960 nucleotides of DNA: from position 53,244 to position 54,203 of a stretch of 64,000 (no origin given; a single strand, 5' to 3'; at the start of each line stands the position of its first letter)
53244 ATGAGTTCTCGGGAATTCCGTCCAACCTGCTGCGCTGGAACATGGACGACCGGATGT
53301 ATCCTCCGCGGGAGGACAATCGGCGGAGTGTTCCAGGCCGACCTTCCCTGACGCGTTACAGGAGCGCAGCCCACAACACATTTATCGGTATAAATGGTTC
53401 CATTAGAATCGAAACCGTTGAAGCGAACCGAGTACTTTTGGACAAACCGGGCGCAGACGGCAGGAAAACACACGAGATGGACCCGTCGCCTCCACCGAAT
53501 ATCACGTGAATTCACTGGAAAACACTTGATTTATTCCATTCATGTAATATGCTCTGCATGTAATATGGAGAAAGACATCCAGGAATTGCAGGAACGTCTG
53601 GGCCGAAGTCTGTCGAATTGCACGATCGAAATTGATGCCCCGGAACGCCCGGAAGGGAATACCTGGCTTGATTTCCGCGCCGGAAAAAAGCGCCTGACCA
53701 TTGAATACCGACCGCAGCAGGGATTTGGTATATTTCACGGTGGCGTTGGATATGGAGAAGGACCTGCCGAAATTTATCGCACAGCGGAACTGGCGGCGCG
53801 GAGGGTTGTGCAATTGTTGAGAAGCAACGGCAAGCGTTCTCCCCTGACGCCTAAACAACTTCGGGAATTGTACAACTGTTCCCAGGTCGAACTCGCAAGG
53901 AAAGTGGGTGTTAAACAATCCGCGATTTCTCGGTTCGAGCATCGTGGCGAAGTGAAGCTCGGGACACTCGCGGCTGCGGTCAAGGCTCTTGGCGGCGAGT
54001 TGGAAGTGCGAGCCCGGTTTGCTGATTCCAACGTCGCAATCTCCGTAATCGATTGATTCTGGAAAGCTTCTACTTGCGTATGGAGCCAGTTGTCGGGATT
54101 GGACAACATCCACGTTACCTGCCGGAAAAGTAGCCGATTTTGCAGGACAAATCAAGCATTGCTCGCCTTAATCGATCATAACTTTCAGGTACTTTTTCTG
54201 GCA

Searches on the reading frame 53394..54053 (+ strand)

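Call 8: search_protein_families(library=pfam, proteins=[window:53394-54053:+], max_evalue=0.001)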
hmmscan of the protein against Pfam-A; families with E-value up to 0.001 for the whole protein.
window:53394-54053:+ (220 aa): 2 families
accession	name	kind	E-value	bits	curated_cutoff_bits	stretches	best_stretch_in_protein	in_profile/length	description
PF01381.28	HTH_3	-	5e-09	36.5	23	1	154-203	2-52/55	Helix-turn-helix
PF13560.12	HTH_31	-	9.6e-05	23.1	27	1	154-208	7-63/64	Helix-turn-helix domain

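Call 77: search_protein_families(library=ncbifam, proteins=[window:53394-54053:+], max_evalue=0.01)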
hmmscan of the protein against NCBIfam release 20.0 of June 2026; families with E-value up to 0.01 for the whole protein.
window:53394-54053:+ (220 aa): 4 families
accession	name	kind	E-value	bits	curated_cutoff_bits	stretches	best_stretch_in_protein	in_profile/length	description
NF007271.0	PRK09726.1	equivalog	1e-06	28.6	79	1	154-200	18-65/88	type II toxin-antitoxin system antitoxin HipB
TIGR03830.1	CxxCG_CxxCG_HTH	subfamily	2.6e-05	24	61.8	1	144-184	61-101/127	type II TA system antitoxin MqsA family protein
TIGR03070.1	couple_hipB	subfamily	0.00016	21.5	71.65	1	154-203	8-58/58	type II toxin-antitoxin system Y4mF family antitoxin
NF041951.1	phage_RstR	subfamily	0.006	16.8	80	0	154-183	8-37/108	RstR family transcriptional repressor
